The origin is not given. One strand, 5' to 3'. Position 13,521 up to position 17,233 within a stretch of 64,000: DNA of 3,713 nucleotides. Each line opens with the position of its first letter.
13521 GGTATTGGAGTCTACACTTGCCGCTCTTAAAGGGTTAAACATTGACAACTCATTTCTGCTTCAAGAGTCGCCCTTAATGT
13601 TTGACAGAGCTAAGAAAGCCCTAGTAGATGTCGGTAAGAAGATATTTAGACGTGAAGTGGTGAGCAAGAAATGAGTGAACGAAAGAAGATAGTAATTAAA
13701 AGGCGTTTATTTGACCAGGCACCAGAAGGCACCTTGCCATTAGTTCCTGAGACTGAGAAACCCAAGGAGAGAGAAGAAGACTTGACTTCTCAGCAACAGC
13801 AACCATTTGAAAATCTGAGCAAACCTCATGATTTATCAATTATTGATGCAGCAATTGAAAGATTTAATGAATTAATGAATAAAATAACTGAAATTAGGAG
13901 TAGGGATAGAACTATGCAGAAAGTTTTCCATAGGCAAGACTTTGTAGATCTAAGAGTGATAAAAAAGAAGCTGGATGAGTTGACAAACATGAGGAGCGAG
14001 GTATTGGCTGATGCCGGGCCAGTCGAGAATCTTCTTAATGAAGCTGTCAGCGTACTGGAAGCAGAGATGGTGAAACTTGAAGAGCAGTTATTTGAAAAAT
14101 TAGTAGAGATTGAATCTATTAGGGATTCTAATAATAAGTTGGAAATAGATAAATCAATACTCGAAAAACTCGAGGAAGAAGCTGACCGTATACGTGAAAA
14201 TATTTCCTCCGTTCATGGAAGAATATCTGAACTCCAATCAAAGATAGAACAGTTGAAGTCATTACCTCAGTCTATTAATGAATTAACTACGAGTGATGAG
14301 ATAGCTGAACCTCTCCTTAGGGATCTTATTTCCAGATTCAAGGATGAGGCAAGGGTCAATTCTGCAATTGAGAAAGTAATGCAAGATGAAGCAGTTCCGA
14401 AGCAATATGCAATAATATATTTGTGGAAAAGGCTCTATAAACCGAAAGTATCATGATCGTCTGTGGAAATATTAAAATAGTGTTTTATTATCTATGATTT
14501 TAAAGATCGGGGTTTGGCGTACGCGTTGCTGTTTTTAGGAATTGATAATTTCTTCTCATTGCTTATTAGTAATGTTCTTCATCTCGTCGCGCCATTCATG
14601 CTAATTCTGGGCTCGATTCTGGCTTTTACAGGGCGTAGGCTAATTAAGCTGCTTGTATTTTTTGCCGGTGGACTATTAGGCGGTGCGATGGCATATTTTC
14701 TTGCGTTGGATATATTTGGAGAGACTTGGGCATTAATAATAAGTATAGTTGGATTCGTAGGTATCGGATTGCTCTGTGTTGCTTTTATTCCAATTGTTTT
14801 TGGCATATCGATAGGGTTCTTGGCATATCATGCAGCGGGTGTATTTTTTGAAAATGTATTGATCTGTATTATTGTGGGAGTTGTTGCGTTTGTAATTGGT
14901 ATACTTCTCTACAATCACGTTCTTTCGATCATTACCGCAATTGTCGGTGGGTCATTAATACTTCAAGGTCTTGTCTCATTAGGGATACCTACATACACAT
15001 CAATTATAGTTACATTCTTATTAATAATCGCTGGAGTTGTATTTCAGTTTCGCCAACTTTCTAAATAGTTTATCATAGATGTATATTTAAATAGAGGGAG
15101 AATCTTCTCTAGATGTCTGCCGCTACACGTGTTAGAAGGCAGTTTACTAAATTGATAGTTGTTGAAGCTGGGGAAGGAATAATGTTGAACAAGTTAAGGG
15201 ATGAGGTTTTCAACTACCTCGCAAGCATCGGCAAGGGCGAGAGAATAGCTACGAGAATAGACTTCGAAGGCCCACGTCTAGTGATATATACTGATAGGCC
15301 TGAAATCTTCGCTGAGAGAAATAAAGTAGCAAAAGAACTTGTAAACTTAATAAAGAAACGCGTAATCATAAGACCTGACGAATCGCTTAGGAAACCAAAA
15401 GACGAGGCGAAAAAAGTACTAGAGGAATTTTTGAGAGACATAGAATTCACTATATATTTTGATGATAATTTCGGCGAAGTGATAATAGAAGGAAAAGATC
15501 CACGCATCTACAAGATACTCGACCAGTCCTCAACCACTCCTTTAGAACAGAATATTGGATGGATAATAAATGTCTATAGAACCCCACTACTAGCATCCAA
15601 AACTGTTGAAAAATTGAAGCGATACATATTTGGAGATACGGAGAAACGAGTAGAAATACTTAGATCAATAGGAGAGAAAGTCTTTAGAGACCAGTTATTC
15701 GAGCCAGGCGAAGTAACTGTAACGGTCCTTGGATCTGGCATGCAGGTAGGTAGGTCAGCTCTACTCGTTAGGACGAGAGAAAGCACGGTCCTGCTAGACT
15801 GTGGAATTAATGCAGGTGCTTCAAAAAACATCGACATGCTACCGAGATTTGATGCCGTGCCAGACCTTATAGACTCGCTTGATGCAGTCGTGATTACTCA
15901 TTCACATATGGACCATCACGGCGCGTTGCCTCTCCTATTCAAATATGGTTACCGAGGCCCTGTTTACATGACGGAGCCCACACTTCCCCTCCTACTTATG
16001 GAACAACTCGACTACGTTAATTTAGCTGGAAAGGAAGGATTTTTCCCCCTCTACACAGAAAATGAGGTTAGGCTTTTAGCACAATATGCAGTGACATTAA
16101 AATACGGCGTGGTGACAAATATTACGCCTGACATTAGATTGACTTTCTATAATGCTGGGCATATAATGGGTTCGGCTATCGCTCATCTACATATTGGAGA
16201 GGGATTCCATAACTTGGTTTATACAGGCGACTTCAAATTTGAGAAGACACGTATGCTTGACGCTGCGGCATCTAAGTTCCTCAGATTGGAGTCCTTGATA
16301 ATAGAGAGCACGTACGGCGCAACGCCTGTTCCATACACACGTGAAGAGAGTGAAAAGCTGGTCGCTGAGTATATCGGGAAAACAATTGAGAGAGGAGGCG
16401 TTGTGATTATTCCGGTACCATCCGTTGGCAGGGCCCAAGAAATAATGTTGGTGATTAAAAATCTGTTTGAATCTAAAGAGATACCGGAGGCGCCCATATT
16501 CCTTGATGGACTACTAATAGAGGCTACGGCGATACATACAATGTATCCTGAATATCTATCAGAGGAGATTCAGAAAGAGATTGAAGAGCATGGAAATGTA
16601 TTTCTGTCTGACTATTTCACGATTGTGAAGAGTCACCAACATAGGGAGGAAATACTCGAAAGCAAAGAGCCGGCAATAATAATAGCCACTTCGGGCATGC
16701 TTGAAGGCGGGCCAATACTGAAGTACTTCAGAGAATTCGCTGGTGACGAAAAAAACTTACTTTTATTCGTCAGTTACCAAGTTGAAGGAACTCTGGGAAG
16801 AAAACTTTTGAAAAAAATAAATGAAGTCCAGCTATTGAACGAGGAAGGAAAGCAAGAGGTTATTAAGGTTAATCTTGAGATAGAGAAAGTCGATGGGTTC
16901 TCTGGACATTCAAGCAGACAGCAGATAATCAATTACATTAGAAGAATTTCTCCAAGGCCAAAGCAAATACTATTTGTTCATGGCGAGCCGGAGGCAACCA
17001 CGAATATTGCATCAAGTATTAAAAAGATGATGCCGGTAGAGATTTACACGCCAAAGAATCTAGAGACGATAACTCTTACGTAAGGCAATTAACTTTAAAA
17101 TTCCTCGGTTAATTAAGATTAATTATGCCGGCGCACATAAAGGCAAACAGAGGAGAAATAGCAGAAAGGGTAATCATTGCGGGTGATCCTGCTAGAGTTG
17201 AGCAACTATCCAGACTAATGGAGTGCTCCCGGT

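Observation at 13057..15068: JAMM isopeptidase is translationally coupled to an unknown coiled-coil protein and followed by a small multi-TM protein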

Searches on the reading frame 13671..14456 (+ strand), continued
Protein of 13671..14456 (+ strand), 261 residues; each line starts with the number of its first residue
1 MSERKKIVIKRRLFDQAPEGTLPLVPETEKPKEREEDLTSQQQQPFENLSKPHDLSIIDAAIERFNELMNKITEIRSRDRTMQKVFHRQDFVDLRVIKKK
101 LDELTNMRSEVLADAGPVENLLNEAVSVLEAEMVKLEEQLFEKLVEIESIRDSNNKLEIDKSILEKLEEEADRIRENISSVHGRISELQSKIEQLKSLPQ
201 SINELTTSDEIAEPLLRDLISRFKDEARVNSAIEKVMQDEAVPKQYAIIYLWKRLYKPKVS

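Call 63: search_protein_families(library=pfam, proteins=[L070:3-494:-, L070:587-1396:+], max_evalue=0.01)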
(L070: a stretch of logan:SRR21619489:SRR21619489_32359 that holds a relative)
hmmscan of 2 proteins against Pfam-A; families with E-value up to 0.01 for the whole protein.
L070:3-494:- (164 aa): 3 families
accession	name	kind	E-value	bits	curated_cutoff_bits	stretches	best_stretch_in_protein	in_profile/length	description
PF13685.12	Fe-ADH_2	-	1.6e-26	93.5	28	1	32-164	5-145/149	Iron-containing alcohol dehydrogenase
PF00465.25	Fe-ADH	-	2.2e-07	31.1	31.3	1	90-160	76-167/168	Iron-containing alcohol dehydrogenase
PF01761.26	DHQ_synthase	-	5.9e-05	23.1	24.2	1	89-128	25-66/115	3-dehydroquinate synthase N-terminal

L070:587-1396:+ (269 aa): 1 family
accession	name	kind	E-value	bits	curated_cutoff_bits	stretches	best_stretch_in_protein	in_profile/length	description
PF11083.13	Relaxase_C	-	0.0074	16.9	30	1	163-243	21-98/125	C-terminal helical hairpin domain from relaxase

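Call 75: fold_search(model_id=the predicted structure, library=pdb)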
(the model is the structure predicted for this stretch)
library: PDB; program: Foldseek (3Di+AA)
matches with E <= 10: 669; with E <= 0.001: 0
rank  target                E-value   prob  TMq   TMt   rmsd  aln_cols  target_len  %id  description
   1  6h2e_Q                7.6e-03  0.96  0.27  0.27  11.9       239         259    9  Structure of the soluble AhlC of the tripartite alpha-pore forming toxin, AHL, from Aeromonas hydrophila. (released 2019-07-10)
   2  6r1j_J                2.0e-02  0.91  0.27  0.27  12.3       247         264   10  Structure of the soluble AhlC triple head mutant of the tripartite alpha-pore forming toxin, AHL, from Aeromonas hydro (released 2019-07-10)
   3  6h2e_P                4.8e-02  0.75  0.24  0.25  11.9       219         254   10  Structure of the soluble AhlC of the tripartite alpha-pore forming toxin, AHL, from Aeromonas hydrophila. (released 2019-07-10)
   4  6h2d_Q                5.3e-02  0.98  0.33  0.42  11.0       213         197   10  Structure of the soluble AhlC of the tripartite alpha-pore forming toxin, AHL, from Aeromonas hydrophila. (released 2019-07-10)
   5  4tql_A                6.2e-02  0.77  0.22  0.24  12.5       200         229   14  Computationally designed three helix bundle (released 2014-10-15)
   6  9fed                  9.5e-02  0.99  0.35  0.45   6.1       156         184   14  Single-chain chimeric protein mimicking the interaction between HR1 and HR2 in HIV gp41 (released 2025-05-28)
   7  6r1j_D                1.1e-01  0.57  0.26  0.27  15.6       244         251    9  Structure of the soluble AhlC triple head mutant of the tripartite alpha-pore forming toxin, AHL, from Aeromonas hydro (released 2019-07-10)
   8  6r2g_A                1.3e-01  0.99  0.32  0.48   6.2       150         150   15  Crystal structure of a single-chain protein mimetic of the gp41 NHR trimer in complex with the synthetic CHR peptide C (released 2019-07-10)
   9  3na7                  1.3e-01  0.82  0.29  0.31  16.4       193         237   21  2.2 Angstrom Structure of the HP0958 Protein from Helicobacter pylori CCUG 17874 (released 2010-09-22)
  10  4tql_B                1.4e-01  0.66  0.25  0.27  15.1       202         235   18  Computationally designed three helix bundle (released 2014-10-15)
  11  6h2d_R                1.5e-01  1.00  0.43  0.61   6.0       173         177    9  Structure of the soluble AhlC of the tripartite alpha-pore forming toxin, AHL, from Aeromonas hydrophila. (released 2019-07-10)
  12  2wcd_A                1.7e-01  0.63  0.28  0.26  12.0       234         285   12  Crystal structure of the assembled cytolysin A pore (released 2009-05-05)
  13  6h2d_P                1.7e-01  0.51  0.24  0.28  11.2       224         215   11  Structure of the soluble AhlC of the tripartite alpha-pore forming toxin, AHL, from Aeromonas hydrophila. (released 2019-07-10)
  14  9gwj_A                1.8e-01  0.72  0.28  0.34  17.9       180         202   13  Crystal structure of CINP-c1orf109 complex (released 2025-10-08)
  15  4phq_B                2.1e-01  0.60  0.30  0.28  13.6       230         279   14  ClyA CC6/264 ox (6-303) (released 2014-09-24)
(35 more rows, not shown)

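Call 82: find_homologous_proteins(query=A4, max_evalue=0.001)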
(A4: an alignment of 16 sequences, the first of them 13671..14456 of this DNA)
Query A4 (16 sequences) (261 aa, profile of the alignment): 15 proteins with E <= 0.001 among 8000 candidates.
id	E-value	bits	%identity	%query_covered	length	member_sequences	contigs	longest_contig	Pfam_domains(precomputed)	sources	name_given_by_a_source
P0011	1.7e-82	295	45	100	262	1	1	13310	-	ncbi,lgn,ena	-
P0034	2.0e-82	295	27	80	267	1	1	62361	-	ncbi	ncbi:MAG: hypothetical protein ACETV0_07800 [Nitrososphaeria archaeon]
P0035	1.7e-81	292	28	88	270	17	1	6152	-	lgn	-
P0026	1.2e-80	289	28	73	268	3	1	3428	-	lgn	-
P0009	2.3e-80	288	44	100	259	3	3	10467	-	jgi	-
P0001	2.6e-80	288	100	100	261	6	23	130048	-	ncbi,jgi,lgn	ncbi:MAG: hypothetical protein QXI27_00185 [Nitrososphaerota archaeon]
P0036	5.3e-77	277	27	73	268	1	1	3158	-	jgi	-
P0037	6.6e-77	277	27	73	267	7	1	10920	-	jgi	-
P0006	1.6e-76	275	77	100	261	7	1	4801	-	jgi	jgi:DNA repair exonuclease SbcCD ATPase subunit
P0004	6.7e-76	273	75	100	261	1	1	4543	-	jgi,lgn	-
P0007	7.9e-76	273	75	100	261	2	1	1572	-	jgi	jgi:phage shock protein A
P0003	1.4e-75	272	79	100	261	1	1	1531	-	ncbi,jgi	-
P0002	1.4e-75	272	82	100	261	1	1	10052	-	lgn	-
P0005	3.0e-75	271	77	100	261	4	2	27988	-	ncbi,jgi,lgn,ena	-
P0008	6.1e-75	270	72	100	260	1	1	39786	-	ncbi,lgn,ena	-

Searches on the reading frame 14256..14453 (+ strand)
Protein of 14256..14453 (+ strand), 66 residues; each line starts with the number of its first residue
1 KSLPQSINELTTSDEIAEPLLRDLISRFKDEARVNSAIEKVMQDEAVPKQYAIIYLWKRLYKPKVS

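Call 83: search_protein_families(library=pfam, proteins=[window:14256-14453:+], max_evalue=10)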
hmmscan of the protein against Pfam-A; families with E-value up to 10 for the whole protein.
seq(66 aa): 0 families

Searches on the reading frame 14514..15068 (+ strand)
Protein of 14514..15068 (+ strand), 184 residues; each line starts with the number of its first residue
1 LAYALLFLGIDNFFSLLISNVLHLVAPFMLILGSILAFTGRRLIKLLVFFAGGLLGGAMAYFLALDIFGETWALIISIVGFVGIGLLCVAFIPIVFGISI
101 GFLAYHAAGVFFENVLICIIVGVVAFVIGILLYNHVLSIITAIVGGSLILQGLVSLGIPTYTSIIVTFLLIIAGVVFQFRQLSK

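Call 5: search_protein_families(library=pfam, proteins=[window:14514-15068:+], max_evalue=1)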
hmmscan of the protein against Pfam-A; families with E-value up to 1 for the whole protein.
window:14514-15068:+ (184 aa): 1 family
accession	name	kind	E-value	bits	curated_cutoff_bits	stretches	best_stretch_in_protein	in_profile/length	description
PF13886.12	TM7S3_TM198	-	0.22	11.6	29.2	1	28-150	3-145/199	TM7S3/TM198-like domain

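Call 6: search_protein_families(library=ncbifam, proteins=[window:14514-15068:+], max_evalue=1)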
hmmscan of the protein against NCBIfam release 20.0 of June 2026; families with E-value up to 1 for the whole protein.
window:14514-15068:+ (184 aa): 0 families

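Call 15: find_homologous_proteins(query=window:14514-15068:+, max_evalue=0.001)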
Query window:14514-15068:+ (184 aa): 8 proteins with E <= 0.001 among 1613 candidates.
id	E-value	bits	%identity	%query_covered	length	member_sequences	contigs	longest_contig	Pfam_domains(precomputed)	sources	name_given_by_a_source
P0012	6.5e-100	350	100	100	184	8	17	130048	-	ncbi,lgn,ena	ncbi:MAG: hypothetical protein QXI52_03280 [Nitrososphaerota archaeon]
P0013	1.1e-71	259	73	100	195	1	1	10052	-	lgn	-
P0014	4.3e-65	237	69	96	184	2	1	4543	-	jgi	-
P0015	7.3e-65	236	69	96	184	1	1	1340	-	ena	-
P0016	2.7e-64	234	67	96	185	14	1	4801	-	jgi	jgi:hypothetical protein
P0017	2.9e-64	234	66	96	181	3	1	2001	-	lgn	-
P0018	8.7e-61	223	78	85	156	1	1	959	-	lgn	-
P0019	9.7e-57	210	61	100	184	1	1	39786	-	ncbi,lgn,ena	-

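Call 70: predict_structure(alignment_id=A5)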
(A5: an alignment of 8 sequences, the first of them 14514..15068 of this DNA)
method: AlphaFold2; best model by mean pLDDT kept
length: 184 residues; sequences in the alignment: 8
mean_pLDDT: 72.6   pTM: 0.45
mean pLDDT of the five models: 72.6, 67.7, 58.8, 55.3, 54.9
residues with pLDDT >= 90: 0; 70-90: 123; 50-70: 45; < 50: 16
segments of 3 or more residues with pLDDT < 50: 1-6, 19-23, 25-27
pLDDT, mean of each block of 10 residues (from residue 1): 48 53 48 58 75 84 85 86 82 80 83 82 84 74 69 73 76 71 59
secondary structure, 60 per line:
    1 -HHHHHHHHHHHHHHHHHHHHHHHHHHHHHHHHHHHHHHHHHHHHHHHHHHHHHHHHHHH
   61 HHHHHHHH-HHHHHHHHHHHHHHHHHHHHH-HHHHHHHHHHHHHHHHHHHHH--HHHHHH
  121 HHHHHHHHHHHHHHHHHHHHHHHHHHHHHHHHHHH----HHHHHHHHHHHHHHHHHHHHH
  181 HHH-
elements in order: H2-68 H70-90 H92-112 H115-155 H160-183

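Call 74: fold_search(model_id=the predicted structure, library=pdb)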
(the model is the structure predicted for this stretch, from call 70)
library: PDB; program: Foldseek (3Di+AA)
matches with E <= 10: 24; with E <= 0.001: 0
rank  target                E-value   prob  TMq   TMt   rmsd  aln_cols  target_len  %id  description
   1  4u4v                  2.5e+00  0.15  0.25  0.13  18.6       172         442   15  Structure of a nitrate/nitrite antiporter NarK in apo inward-open state (released 2015-07-15)
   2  6ob6_B                2.7e+00  0.11  0.20  0.12  19.7       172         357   16  Human equilibrative nucleoside transporter-1, S-(4-nitrobenzyl)-6-thioinosine bound, merohedrally twinned (released 2019-07-03)
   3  7met_B                2.8e+00  0.08  0.20  0.10  17.1       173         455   17  A. baumannii MsbA in complex with TBT1 decoupler (released 2021-10-06)
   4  8x61_C                3.6e+00  0.06  0.17  0.19  17.1       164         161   16  Cryo-EM structure of ATP-bound FtsE(E163Q)X (released 2024-05-08)
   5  8tzi                  4.1e+00  0.08  0.20  0.11  19.3       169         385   16  Human equilibrative nucleoside transporter-1, JH-ENT-01 bound (released 2024-08-28)
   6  4u4t                  5.0e+00  0.07  0.21  0.10  18.8       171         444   18  Structure of a nitrate/nitrite antiporter NarK in nitrate-bound inward-open state (released 2015-07-15)
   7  8xv2                  5.0e+00  0.04  0.14  0.08  19.0       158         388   12  Thiamine-bound human SLC19A3 (released 2024-03-27)
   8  9u6r_N                5.3e+00  0.04  0.15  0.10  22.3       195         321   19  Cryo-EM structure of the Vo domain of V/A-ATPase in liposomes under no pmf condition,state2 (released 2026-03-25)
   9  6ob7                  5.5e+00  0.06  0.20  0.11  19.3       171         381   15  Human equilibrative nucleoside transporter-1, dilazep bound (released 2019-07-03)
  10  4ons_A                6.1e+00  0.05  0.20  0.17  24.9       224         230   10  Structural and thermodynamic characterization of cadherin-beta-catenin-alpha-catenin complex formation (released 2014-04-09)
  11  6b24_B                6.1e+00  0.04  0.14  0.19  15.3       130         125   24  Crystal structure of fluoride channel Fluc Ec2 F80Y Mutant (released 2017-10-11)
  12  6b24_A                6.4e+00  0.04  0.14  0.19  15.3       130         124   24  Crystal structure of fluoride channel Fluc Ec2 F80Y Mutant (released 2017-10-11)
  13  9u6j_N                6.4e+00  0.02  0.15  0.09  20.1       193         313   19  Cryo-EM structure of the Vo domain of V/A-ATPase under pmf condition, State3A (released 2025-10-29)
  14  4u4w_A                6.7e+00  0.08  0.26  0.13  19.0       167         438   15  Structure of a nitrate/nitrite antiporter NarK in nitrate-bound occluded state (released 2015-07-15)
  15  9bir_A                6.7e+00  0.06  0.21  0.10  19.2       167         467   20  Cryo-EM structure of the mammalian peptide transporter PepT2 bound to cefadroxil (released 2024-07-24)
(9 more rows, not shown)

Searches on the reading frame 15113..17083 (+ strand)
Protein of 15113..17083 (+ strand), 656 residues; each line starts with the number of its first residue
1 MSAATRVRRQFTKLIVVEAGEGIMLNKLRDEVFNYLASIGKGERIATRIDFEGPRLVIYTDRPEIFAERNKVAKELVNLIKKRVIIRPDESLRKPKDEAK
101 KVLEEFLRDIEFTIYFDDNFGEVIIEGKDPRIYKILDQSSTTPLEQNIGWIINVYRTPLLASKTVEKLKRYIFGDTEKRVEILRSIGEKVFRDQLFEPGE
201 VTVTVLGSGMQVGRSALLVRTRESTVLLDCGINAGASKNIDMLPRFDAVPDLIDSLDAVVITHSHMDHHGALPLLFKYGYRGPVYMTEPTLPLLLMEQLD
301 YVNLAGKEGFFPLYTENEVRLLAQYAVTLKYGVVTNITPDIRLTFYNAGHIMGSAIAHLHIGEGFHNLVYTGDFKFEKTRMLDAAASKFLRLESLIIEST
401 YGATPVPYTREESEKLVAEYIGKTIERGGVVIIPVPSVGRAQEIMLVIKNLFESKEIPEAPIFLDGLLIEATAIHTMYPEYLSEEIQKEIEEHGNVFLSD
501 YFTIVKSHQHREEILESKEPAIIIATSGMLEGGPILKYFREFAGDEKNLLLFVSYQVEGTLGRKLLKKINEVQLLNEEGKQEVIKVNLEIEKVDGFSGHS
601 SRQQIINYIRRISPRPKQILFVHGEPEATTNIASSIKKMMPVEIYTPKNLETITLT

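Call 5: search_protein_families(library=pfam, proteins=[window:15113-17083:+], max_evalue=1)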
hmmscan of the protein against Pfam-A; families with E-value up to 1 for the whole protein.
window:15113-17083:+ (656 aa): 7 families
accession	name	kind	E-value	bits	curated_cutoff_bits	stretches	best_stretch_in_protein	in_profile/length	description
PF10996.14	Beta-Casp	-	2.6e-34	118.7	27.7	1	441-565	1-120/120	Beta-Casp domain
PF07521.17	RMMBL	-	1.3e-17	63.9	21.6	1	584-647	2-63/63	Zn-dependent metallo-hydrolase RNA specificity domain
PF17214.9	KH_TffA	-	2.9e-15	56.4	22.6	1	47-93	22-68/68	Transcription termination factor FttA, KH domain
PF16661.11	Lactamase_B_6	-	8.1e-15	55.1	27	1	219-386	2-174/193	Metallo-beta-lactamase superfamily domain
PF00753.33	Lactamase_B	-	9e-12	45.8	22.7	1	214-382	6-158/196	Metallo-beta-lactamase superfamily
PF12706.13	Lactamase_B_2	-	6.2e-08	32.9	27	1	225-377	2-147/200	Beta-lactamase superfamily domain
PF23023.1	Anti-Pycsar_Apyc1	-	0.00015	21.8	50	1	217-387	23-180/250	Anti-Pycsar protein Apyc1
